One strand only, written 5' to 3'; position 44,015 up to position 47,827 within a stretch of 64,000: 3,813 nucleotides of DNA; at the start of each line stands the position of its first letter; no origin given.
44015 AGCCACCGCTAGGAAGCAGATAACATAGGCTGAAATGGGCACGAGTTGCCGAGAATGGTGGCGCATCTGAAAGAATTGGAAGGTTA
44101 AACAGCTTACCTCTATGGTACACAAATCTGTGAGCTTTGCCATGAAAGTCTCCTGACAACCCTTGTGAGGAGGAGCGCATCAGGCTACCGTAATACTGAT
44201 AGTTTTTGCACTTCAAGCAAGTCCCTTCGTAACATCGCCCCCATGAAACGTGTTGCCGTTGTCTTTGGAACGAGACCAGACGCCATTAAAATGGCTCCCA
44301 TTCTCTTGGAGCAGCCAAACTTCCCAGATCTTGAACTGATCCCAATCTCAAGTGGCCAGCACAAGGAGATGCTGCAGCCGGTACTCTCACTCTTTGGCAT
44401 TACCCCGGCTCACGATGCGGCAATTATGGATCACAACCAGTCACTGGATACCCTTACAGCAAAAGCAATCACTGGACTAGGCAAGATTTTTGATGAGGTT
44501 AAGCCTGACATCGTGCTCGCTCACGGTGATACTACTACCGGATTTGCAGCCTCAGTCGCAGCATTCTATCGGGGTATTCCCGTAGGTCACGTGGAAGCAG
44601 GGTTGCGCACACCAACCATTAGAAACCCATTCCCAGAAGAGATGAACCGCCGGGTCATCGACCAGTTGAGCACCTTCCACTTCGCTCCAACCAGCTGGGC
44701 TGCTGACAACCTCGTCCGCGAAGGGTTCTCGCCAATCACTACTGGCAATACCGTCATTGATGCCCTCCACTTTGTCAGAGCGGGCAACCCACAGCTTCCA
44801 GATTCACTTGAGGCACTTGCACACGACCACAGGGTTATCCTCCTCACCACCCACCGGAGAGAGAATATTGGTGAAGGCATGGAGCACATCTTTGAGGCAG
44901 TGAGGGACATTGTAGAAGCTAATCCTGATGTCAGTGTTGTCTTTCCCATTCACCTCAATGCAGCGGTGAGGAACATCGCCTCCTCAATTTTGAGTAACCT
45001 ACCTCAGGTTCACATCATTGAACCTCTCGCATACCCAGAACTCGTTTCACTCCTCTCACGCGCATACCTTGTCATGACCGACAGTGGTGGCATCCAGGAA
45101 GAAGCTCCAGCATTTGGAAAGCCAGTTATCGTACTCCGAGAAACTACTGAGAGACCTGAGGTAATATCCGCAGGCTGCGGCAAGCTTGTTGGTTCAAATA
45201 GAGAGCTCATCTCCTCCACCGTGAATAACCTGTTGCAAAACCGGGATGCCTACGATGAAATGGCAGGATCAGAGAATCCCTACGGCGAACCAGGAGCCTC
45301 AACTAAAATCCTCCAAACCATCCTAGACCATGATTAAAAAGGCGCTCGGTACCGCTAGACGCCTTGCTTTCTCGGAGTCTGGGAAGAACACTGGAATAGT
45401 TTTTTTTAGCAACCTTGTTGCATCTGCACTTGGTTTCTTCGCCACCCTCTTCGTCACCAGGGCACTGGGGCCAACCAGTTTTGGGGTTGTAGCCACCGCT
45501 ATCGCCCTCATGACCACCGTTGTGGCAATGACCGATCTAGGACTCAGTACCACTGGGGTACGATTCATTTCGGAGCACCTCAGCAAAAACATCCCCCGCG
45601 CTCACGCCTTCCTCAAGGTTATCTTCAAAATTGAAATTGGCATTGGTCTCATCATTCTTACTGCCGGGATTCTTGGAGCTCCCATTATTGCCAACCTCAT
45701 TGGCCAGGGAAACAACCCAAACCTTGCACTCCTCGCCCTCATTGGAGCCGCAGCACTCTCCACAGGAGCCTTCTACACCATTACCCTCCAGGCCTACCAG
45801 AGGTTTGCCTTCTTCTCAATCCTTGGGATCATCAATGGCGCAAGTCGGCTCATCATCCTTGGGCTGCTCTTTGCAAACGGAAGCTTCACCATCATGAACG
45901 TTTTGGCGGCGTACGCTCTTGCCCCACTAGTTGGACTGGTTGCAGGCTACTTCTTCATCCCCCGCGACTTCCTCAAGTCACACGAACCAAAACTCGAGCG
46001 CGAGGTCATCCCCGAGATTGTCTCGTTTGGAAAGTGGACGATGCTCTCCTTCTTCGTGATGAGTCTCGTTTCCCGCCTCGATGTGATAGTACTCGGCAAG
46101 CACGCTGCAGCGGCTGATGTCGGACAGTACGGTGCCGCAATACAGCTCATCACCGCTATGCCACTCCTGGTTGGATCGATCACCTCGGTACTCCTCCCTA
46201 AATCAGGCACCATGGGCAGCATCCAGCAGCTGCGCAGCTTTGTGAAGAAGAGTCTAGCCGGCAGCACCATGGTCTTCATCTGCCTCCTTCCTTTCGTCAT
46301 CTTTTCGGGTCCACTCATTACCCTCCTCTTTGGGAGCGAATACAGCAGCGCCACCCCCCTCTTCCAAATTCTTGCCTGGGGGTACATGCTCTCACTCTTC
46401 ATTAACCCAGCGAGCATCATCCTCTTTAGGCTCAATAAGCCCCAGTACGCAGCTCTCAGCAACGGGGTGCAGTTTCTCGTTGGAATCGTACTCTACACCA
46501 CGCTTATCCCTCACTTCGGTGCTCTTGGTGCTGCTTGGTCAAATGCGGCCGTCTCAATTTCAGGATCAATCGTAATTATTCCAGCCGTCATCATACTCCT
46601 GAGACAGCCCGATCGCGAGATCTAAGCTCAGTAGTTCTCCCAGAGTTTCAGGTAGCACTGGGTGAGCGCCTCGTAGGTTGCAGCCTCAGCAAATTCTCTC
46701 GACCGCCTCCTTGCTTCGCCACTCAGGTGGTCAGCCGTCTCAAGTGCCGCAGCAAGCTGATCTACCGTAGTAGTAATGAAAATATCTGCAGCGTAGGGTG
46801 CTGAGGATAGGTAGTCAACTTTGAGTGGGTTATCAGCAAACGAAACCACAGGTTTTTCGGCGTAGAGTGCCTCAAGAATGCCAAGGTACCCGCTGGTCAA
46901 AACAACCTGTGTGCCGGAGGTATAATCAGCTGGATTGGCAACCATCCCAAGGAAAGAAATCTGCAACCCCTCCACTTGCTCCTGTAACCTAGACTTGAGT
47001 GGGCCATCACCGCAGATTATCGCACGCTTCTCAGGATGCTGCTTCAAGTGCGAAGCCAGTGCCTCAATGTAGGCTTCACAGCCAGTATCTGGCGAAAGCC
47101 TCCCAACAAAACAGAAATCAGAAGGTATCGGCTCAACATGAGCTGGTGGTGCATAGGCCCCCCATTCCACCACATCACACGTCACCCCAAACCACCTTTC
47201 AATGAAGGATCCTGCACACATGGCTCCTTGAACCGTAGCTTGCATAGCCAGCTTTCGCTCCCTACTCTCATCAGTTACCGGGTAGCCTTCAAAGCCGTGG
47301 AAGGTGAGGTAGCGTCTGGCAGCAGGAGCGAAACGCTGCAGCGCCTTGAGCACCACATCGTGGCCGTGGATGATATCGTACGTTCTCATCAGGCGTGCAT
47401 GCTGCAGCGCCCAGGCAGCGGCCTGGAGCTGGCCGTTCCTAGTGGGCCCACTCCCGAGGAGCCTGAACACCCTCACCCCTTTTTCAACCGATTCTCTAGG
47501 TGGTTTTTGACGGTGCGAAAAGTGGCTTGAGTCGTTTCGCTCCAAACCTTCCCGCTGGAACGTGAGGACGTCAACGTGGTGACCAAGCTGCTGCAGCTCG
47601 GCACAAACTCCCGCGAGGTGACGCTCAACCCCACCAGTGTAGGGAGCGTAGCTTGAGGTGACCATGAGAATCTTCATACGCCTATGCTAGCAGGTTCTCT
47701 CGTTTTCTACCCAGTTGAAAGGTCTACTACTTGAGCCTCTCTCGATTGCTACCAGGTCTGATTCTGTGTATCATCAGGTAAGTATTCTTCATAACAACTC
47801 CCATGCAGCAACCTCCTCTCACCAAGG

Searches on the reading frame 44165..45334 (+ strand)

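Call 85: search_protein_families(library=pfam, proteins=[window:44165-45334:+], max_evalue=0.00001)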
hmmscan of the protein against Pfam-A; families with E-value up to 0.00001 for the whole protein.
window:44165-45334:+ (390 aa): 1 family
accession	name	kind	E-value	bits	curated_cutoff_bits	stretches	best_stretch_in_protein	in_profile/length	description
PF02350.25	Epimerase_2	-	5.8e-106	354.7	30.6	1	54-386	7-346/347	UDP-N-acetylglucosamine 2-epimerase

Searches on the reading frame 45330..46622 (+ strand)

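Call 85: search_protein_families(library=pfam, proteins=[window:45330-46622:+], max_evalue=0.00001)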
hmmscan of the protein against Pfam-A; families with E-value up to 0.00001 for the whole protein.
window:45330-46622:+ (431 aa): 2 families
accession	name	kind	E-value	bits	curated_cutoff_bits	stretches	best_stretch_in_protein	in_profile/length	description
PF01943.22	Polysacc_synt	-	5.4e-27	95.3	28.2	1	18-290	2-268/274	Polysaccharide biosynthesis protein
PF13440.11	Polysacc_synt_3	-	6.7e-23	81.8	23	1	42-342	2-292/293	Polysaccharide biosynthesis protein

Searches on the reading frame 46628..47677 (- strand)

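Call 85: search_protein_families(library=pfam, proteins=[window:46628-47677:-], max_evalue=0.00001)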
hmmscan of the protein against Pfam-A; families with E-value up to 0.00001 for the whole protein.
window:46628-47677:- (349 aa): 5 families
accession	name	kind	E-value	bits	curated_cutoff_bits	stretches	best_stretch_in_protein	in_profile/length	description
PF13439.12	Glyco_transf_4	-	4e-12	46.9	28.5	1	15-131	2-108/170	Glycosyltransferase Family 4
PF13692.12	Glyco_trans_1_4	-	4.5e-11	43.6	27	1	187-281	3-107/142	Glycosyl transferases group 1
PF13579.12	Glyco_trans_4_4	-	8e-10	39.7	29.7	1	15-144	1-117/158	Glycosyl transferase 4-like domain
PF00534.26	Glycos_transf_1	-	8.4e-10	38.9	26.4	1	188-327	18-166/172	Glycosyl transferases group 1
PF08323.17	Glyco_transf_5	-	6.1e-06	26.5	22.7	0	2-72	1-85/239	Starch synthase catalytic domain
